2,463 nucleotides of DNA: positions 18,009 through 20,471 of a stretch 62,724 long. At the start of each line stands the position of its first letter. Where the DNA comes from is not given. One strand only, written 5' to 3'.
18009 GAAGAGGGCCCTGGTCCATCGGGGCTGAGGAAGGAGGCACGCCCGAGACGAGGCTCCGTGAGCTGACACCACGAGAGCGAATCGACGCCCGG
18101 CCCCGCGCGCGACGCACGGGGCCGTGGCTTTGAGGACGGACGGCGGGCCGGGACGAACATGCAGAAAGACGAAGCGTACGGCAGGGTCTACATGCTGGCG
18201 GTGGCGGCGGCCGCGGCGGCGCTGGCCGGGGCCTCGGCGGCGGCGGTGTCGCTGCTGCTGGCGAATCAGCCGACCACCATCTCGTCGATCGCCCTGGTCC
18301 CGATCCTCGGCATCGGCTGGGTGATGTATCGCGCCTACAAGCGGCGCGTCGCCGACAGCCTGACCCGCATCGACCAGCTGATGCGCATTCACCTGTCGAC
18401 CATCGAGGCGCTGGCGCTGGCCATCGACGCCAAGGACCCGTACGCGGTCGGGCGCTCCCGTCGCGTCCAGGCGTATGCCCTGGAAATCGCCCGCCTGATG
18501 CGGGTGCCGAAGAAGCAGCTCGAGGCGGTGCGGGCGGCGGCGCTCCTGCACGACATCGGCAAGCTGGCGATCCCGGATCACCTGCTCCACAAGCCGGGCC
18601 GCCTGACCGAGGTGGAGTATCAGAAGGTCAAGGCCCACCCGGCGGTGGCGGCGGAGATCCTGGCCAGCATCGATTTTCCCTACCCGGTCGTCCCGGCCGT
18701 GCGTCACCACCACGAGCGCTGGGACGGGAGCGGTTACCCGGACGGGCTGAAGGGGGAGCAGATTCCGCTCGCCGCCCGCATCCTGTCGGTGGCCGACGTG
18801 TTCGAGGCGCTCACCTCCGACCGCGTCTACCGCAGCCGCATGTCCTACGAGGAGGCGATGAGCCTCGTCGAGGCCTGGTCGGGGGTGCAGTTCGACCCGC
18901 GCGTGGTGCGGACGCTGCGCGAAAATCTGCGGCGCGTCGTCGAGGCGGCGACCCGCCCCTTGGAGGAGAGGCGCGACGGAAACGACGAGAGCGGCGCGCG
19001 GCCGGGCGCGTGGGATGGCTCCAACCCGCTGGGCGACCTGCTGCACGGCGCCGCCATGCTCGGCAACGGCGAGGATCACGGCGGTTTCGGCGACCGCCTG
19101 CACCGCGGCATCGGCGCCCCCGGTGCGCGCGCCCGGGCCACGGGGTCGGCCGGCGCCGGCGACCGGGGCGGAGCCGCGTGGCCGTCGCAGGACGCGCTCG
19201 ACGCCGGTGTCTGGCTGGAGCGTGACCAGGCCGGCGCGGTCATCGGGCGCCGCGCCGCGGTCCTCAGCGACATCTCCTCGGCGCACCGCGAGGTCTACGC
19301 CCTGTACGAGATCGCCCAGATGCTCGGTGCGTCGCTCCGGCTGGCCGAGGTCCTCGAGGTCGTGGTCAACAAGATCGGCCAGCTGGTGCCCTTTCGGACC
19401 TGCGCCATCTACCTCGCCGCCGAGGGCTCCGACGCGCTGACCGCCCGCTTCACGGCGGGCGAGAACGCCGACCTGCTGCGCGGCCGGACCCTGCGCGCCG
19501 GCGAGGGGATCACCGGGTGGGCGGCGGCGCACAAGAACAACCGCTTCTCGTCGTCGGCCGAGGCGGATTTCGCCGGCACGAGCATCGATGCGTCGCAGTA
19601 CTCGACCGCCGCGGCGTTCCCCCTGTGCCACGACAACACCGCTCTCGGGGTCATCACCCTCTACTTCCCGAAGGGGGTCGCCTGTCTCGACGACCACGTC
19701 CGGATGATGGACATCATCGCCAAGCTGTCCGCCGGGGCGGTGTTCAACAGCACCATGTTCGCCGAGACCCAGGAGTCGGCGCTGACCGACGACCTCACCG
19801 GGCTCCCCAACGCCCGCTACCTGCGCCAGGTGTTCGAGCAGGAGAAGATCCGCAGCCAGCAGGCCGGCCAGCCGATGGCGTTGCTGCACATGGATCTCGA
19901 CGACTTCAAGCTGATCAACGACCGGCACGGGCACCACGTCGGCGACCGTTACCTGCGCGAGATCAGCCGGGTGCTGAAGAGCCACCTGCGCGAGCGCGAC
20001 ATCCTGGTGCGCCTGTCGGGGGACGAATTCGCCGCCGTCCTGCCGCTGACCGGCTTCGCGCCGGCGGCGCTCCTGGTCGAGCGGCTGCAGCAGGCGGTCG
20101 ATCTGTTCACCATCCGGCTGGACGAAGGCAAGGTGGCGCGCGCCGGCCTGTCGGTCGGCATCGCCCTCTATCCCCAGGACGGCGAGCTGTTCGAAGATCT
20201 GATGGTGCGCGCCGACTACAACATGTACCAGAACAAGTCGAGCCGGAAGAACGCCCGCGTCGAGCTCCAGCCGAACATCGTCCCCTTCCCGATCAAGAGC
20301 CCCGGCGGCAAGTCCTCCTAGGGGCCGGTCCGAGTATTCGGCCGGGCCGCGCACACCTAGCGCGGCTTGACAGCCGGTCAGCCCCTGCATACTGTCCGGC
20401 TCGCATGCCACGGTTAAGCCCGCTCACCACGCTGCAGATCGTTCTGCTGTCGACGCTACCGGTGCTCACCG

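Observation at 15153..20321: Possible autoregulatory c-di-GMP circuit: riboswitch, protease, membrane module and HD-GYP/GAF/GGDEF enzyme in one transcription unit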

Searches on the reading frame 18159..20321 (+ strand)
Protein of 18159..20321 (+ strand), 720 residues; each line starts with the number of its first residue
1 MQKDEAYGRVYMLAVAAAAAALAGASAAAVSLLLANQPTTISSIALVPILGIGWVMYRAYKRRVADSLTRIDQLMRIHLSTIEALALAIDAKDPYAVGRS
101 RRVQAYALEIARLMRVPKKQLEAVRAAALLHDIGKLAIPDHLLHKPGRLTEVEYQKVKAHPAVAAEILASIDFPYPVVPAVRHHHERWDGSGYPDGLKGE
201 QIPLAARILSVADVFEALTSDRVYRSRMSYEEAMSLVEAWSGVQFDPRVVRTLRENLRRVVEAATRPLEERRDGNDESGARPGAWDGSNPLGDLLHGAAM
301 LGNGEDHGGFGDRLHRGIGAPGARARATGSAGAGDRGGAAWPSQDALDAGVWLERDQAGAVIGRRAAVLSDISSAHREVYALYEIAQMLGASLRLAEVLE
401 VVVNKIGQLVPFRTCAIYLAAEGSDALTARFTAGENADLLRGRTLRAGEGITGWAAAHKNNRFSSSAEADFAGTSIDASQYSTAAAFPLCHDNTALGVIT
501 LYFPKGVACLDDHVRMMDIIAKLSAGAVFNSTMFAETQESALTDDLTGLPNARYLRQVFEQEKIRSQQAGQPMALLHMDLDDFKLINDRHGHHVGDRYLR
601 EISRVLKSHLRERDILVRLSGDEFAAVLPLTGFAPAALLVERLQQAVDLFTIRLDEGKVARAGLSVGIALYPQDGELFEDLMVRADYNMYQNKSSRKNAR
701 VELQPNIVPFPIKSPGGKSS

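Call 4: search_protein_families(library=pfam, proteins=[window:18159-20321:+], max_evalue=0.01)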
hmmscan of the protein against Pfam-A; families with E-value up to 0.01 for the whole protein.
window:18159-20321:+ (720 aa): 7 families
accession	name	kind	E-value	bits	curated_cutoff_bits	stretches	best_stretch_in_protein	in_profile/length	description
PF13487.12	HD_5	-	1.2e-46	159.1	27.2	1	87-249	5-170/170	HD domain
PF00990.26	GGDEF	-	2.5e-40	138.3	23.8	1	541-698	1-160/161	Diguanylate cyclase, GGDEF domain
PF01966.28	HD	-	2.1e-22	80.1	22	1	100-217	5-115/116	HD domain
PF13492.12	GAF_3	-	1.8e-09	38.5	27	1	395-528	2-127/129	GAF domain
PF13185.12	GAF_2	-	1.4e-08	35.5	28.6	1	394-525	3-132/136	GAF domain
PF01590.32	GAF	-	1.1e-07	32.8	22.4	1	395-527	2-132/133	GAF domain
PF08668.18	HDOD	-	0.0002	21.3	22.9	1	99-186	98-195/196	HDOD domain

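Call 10: find_encoding_contigs(protein=window:18159-20321:+, flank=10000, max_places=6)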
Protein window:18159-20321:+ (720 aa): no gene with exactly this product is on record in the collection.

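Call 14: find_related_loci(query=window:18159-20321:+, collection=genome_contigs, flank=7000)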
Query window:18159-20321:+ (720 aa) in genome_contigs; peptide patterns used: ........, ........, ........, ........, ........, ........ (x = any residue, [..] = any of these).
600 stretches matched a pattern (row limit reached: there are more); 599 encode a relative of the query (tblastn E <= 1e-3); the best 80 are kept; 80 distinct loci.
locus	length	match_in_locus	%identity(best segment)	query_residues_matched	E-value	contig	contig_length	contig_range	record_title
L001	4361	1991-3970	64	42-716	0e+0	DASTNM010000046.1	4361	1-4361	MAG TPA_asm: Candidatus Polarisedimenticolia bacterium isolate SMAG_U2143 k141_258250, whole genome shotgun sequence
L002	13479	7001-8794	36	47-700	4e-129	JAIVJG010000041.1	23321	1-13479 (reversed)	MAG: Acidobacteria bacterium isolate MAG42 MTG42_2200, whole genome shotgun sequence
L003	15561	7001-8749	35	44-700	3e-111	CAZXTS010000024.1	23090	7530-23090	MAG TPA_asm: uncultured Chloracidobacterium sp. isolate SRP072547_co1_246 genome assembly, contig: NODE_3214_length_2309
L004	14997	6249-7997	43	49-699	1e-77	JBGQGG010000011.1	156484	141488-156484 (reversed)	MAG: Pyrinomonadaceae bacterium isolate OBJ2_061818_090_33 k141_411826_length_156484_cov_41.1878, whole genome shotgun s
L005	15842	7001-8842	36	41-716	2e-133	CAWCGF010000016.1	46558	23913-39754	MAG: uncultured Acidobacteriota bacterium isolate MFD01275.bin.1.183 genome assembly, contig: contig_2699, whole genome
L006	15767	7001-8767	41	48-700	6e-73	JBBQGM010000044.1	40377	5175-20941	MAG: Pyrinomonadales bacterium isolate Co_metawrap_963 Cmw_963_k141_7485496_length_40377_cov_15.9970, whole genome shotg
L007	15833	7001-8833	39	47-720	2e-72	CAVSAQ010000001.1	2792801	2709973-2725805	MAG: uncultured Acidobacteriota bacterium isolate MFD05747.bin.1.115 genome assembly, contig: contig_107, whole genome s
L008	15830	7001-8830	39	41-713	1e-71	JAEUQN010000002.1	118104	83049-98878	MAG: Blastocatellia bacterium isolate new MAG-252 NODE_2_length_118104_cov_4.692342, whole genome shotgun sequence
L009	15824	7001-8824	49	17-698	8e-69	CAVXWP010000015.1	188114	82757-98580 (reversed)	MAG: Blastocatellia bacterium isolate MFD04944.bin.1.11 genome assembly, contig: contig_81094, whole genome shotgun sequ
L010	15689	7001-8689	38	57-697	4e-68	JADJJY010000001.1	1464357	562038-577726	MAG: Chloracidobacterium sp. isolate EsbE_18-Q3-R3-47_BAT3C.144 tig00000371-10-14621300, whole genome shotgun sequence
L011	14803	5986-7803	45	20-697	3e-64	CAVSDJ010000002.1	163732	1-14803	MAG: Blastocatellia bacterium isolate MFD01916.bin.3.112 genome assembly, contig: contig_13856, whole genome shotgun seq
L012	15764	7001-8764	50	43-693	1e-62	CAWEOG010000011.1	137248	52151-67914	MAG: Bryobacterales bacterium isolate MFD02416.bin.3.343 genome assembly, contig: contig_35974, whole genome shotgun seq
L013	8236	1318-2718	48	22-550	1e-62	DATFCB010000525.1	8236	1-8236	MAG TPA_asm: Pyrinomonadaceae bacterium isolate SMAG_U8543 k141_1065300, whole genome shotgun sequence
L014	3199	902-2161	47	18-502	2e-62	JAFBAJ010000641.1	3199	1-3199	MAG: Acidobacteriota bacterium isolate CP_BM_RX_R9_28 BM_RX_R9_k147_173789, whole genome shotgun sequence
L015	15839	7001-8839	45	15-697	4e-62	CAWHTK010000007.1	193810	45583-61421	MAG: Blastocatellia bacterium isolate MFD09206.bin.2.102 genome assembly, contig: contig_14919, whole genome shotgun seq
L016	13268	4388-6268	46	23-714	3e-61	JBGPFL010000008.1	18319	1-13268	MAG: Blastocatellia bacterium isolate OBJ_0618_7090110_68 k141_11603377_length_18319_cov_16.1118, whole genome shotgun s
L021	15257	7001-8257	47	17-502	1e-58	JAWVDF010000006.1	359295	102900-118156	MAG: Blastocatellia bacterium isolate BP_40 scaffold_16341, whole genome shotgun sequence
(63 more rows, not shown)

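Call 39: search_protein_families(library=pfam, proteins=[L016:3791-6313:+, L021:6416-8446:+, L016:1674-3791:+], max_evalue=0.001)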
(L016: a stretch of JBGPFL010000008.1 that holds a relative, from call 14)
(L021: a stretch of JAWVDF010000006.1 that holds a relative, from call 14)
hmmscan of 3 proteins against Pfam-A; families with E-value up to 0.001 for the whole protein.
L016:3791-6313:+ (840 aa): 9 families
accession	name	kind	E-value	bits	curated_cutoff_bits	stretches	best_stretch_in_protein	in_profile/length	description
PF13487.12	HD_5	-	2.1e-37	128.9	27.2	1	262-426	3-170/170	HD domain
PF00990.26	GGDEF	-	1.3e-30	106.7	23.8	1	657-807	1-153/161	Diguanylate cyclase, GGDEF domain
PF01966.28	HD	-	1.7e-23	83.5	22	1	275-394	3-115/116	HD domain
PF13185.12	GAF_2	-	2.7e-15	57.2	28.6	1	508-645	2-136/136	GAF domain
PF13492.12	GAF_3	-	2.9e-09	37.9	27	1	512-646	4-129/129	GAF domain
PF01590.32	GAF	-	2.1e-08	35.2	22.4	1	509-644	1-133/133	GAF domain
PF08668.18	HDOD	-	1.7e-05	24.9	22.9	1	275-363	97-195/196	HDOD domain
PF07155.17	ECF-ribofla_trS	-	0.00021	21.7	26.7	1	50-98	9-59/172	ECF-type riboflavin transporter, S component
PF20972.2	MASE9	-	0.00077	19.9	24.3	0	52-235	21-197/203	MASE9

L021:6416-8446:+ (676 aa): 5 families
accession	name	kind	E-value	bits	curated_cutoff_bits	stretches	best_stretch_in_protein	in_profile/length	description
PF13487.12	HD_5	-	2.8e-39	135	27.2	1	263-425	5-170/170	HD domain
PF01966.28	HD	-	4.1e-23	82.3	22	1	273-393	2-115/116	HD domain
PF13185.12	GAF_2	-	7.9e-12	46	28.6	1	504-640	2-135/136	GAF domain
PF01590.32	GAF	-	1.9e-06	28.9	22.4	1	508-640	4-133/133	GAF domain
PF08668.18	HDOD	-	0.00063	19.7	22.9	0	273-328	96-149/196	HDOD domain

L016:1674-3791:+ (705 aa): 1 family
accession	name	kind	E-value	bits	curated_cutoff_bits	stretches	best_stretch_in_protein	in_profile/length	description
PF00082.27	Peptidase_S8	-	1.4e-46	159.6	21.8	1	173-493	1-276/288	Subtilase family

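Call 48: search_protein_families(library=ncbifam, proteins=[window:18159-20321:+], max_evalue=0.01)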
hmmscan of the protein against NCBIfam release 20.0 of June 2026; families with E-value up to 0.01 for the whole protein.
window:18159-20321:+ (720 aa): 27 families (the best 25 are shown)
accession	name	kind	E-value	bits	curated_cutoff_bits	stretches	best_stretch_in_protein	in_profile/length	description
NF053512.1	nitric_RR_NosR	exception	4.1e-45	154.6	400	1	72-266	168-363/422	response regulator c-di-GMP phosphodiesterase, NosR family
TIGR00254.1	GGDEF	domain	4e-41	140.5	37.4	1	538-699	2-163/168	diguanylate cyclase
NF007423.1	PRK09966.1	equivalog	5.5e-40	137.5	325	1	538-693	236-390/390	diguanylate cyclase DgcN/YfiN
NF038266.1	diguan_SiaD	equivalog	2.3e-37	128.8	290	1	535-698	88-250/252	biofilm regulation diguanylate cyclase SiaD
NF007135.0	PRK09581.1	equivalog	2.3e-34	119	474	1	536-702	287-454/457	PleD family two-component system response regulator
NF007380.0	PRK09894.1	equivalog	2.9e-30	105.7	256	1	541-701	129-285/296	diguanylate cyclase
NF007298.0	PRK09776.1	equivalog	3.5e-29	101.4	1135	1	533-698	676-840/1111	diguanylate cyclase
NF051473.1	DigCycDgcsShew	equivalog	8.5e-29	100.8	400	1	513-698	107-286/291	diguanylate cyclase DgcS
NF047654.1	DiguCycDgcRLepto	equivalog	1.7e-28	99.4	500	1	533-699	125-292/295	diguanylate cyclase DgcR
NF041606.1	dguan_cyc_DgcA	equivalog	1.9e-26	92.8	370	1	517-698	158-334/340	diguanylate cyclase DgcA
NF007474.0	PRK10060.1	equivalog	9.7e-25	86.8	782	1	539-698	235-390/663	cyclic di-GMP phosphodiesterase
NF011955.1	PRK15426.1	equivalog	1.4e-23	82.9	408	1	538-698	395-556/564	cellulose biosynthesis regulator diguanylate cyclase DgcQ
NF045675.1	PhdiestaseDibA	equivalog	4.9e-23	81.3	980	1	536-697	198-358/623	phosphodiesterase DibA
NF040885.1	diguan_DgcJ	equivalog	9.8e-22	77.4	500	1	537-698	337-491/493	diguanylate cyclase DgcJ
NF047872.1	GGDEF_GdpS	equivalog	3.8e-19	69.1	400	1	538-698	184-345/355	GGDEF domain-containing protein GdpS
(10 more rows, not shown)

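Call 60: search_solved_structures(query=window:18159-20321:+, max_evalue=1e-10, show_alignments=2)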
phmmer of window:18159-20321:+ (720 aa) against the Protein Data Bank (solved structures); distinct sequences matched with E-value up to 1e-10: 50.
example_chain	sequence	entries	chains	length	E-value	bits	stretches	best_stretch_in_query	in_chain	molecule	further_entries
5z7c_A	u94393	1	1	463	2.9e-45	158.1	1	82-254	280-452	3'3'-cGAMP-specific phosphodiesterase 3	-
4mcw_A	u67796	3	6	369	1.8e-33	119.1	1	67-260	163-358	Metal dependent phosphohydrolase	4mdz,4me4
4r8z_A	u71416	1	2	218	1.4e-29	106.2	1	72-253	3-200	Cyclic di-GMP phosphodiesterase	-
9rbz_A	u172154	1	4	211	3.6e-29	104.9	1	76-257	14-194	HD domain/sensory box protein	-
9rc0_A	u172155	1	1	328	9.8e-29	103.5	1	73-256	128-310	HD domain/sensory box protein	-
6d9m_A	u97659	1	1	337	6.9e-28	100.7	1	541-699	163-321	Fusion protein of Endolysin,Response receiver sensor diguanylate cyclase, GAF domain-conta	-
5euh_A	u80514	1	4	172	2.5e-26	95.5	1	541-699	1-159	Putative GGDEF domain membrane protein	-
7e6g_A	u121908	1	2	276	7e-25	90.7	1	536-701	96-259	Putative GGDEF domain protein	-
1w25_A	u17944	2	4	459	8e-25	90.5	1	537-701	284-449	STALKED-CELL DIFFERENTIATION CONTROLLING PROTEIN | RESPONSE REGULATOR PLED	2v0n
2wb4_A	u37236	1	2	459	8e-25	90.5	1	537-701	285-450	DIGUANYLATE CYCLASE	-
9g86_A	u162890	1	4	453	8.5e-25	90.4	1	537-701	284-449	Response regulator PleD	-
9g85_A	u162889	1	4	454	8.6e-25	90.4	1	537-701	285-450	Response regulator PleD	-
6zxm_A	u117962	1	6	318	1e-24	90.2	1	517-699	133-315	Putative GGDEF/response regulator receiver domain protein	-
6zxb_A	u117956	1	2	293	7.1e-23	84.1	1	517-699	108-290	Putative GGDEF/response regulator receiver domain protein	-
6zxc_A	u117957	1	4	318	8.7e-23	83.8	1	517-699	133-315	Putative GGDEF/response regulator receiver domain protein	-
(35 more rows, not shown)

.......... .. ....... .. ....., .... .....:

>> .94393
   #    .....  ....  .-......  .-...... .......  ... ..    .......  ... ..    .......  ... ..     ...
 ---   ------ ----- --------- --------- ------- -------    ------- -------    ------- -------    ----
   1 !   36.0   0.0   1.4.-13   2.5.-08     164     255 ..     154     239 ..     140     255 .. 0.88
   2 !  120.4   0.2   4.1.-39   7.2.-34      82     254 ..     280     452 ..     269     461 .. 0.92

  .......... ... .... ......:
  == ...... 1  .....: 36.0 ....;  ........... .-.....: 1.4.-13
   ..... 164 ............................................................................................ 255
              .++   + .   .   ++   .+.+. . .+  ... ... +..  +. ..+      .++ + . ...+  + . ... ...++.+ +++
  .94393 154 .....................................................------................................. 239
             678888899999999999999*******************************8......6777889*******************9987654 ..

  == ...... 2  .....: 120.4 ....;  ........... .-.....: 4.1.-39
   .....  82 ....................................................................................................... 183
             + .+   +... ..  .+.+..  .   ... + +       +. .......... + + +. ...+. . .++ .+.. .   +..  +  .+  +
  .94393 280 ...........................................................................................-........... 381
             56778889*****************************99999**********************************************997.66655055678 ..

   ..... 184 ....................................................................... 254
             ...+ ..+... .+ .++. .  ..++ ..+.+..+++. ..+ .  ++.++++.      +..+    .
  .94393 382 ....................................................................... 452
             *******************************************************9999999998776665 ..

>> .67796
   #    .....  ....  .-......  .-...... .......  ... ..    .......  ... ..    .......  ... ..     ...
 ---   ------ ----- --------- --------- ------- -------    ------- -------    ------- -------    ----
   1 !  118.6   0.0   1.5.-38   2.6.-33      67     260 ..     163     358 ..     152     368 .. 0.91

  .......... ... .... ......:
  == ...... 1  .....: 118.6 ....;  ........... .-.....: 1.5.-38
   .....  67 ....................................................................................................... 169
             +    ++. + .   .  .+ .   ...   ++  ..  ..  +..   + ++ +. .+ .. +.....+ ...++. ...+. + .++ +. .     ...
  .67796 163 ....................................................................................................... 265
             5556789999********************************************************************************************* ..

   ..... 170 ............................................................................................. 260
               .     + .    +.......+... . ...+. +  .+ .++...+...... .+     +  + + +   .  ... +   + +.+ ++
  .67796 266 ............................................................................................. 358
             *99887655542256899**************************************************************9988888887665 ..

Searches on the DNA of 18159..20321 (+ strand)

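Call 15: search_rna_families(sources=[L001, L002, L003, L004, L005, L006, L007, L008, L009, L010], threshold=gathering)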
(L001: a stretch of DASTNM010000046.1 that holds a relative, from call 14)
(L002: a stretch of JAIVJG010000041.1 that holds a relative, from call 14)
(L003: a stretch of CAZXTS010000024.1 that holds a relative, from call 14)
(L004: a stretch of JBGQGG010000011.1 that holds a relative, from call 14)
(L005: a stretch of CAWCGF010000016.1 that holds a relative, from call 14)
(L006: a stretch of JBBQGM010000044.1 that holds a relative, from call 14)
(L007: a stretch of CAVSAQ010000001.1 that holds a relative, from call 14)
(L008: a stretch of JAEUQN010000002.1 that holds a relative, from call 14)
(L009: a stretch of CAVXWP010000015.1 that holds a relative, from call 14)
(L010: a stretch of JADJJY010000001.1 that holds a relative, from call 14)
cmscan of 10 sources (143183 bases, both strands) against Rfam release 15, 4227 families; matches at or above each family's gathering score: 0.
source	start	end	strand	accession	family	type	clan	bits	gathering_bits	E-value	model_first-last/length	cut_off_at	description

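Call 19: search_rna_families(sources=[L011, L013, L014, L016, L017, L018, L020, L021, L022, L012, L015, L019], threshold=gathering, show_alignments=4)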
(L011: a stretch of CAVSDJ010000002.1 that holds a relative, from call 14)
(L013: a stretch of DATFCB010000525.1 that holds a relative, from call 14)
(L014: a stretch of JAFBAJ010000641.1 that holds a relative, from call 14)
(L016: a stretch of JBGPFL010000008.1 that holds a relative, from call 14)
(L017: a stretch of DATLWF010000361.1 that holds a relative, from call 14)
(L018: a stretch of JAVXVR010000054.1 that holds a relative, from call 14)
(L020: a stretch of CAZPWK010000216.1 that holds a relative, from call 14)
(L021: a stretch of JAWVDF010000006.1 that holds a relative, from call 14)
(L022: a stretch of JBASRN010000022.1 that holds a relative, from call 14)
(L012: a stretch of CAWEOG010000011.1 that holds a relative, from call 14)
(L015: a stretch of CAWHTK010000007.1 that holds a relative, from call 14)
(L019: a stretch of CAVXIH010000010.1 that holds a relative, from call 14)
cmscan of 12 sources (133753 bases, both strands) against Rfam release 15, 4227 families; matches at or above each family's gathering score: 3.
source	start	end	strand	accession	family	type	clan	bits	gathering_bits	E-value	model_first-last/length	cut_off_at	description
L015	11499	11592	+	RF01852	tRNA-Sec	Gene; tRNA;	CL00001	70.6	47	4.3e-12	1-91/91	no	Selenocysteine transfer RNA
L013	2821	2867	-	RF01687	Acido-Lenti-1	Gene; sRNA;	-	48.1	37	1.7e-07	1-46/46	no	Acido-Lenti-1 RNA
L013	2972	3017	+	RF01687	Acido-Lenti-1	Gene; sRNA;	-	45.5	37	9.4e-07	1-46/46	no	Acido-Lenti-1 RNA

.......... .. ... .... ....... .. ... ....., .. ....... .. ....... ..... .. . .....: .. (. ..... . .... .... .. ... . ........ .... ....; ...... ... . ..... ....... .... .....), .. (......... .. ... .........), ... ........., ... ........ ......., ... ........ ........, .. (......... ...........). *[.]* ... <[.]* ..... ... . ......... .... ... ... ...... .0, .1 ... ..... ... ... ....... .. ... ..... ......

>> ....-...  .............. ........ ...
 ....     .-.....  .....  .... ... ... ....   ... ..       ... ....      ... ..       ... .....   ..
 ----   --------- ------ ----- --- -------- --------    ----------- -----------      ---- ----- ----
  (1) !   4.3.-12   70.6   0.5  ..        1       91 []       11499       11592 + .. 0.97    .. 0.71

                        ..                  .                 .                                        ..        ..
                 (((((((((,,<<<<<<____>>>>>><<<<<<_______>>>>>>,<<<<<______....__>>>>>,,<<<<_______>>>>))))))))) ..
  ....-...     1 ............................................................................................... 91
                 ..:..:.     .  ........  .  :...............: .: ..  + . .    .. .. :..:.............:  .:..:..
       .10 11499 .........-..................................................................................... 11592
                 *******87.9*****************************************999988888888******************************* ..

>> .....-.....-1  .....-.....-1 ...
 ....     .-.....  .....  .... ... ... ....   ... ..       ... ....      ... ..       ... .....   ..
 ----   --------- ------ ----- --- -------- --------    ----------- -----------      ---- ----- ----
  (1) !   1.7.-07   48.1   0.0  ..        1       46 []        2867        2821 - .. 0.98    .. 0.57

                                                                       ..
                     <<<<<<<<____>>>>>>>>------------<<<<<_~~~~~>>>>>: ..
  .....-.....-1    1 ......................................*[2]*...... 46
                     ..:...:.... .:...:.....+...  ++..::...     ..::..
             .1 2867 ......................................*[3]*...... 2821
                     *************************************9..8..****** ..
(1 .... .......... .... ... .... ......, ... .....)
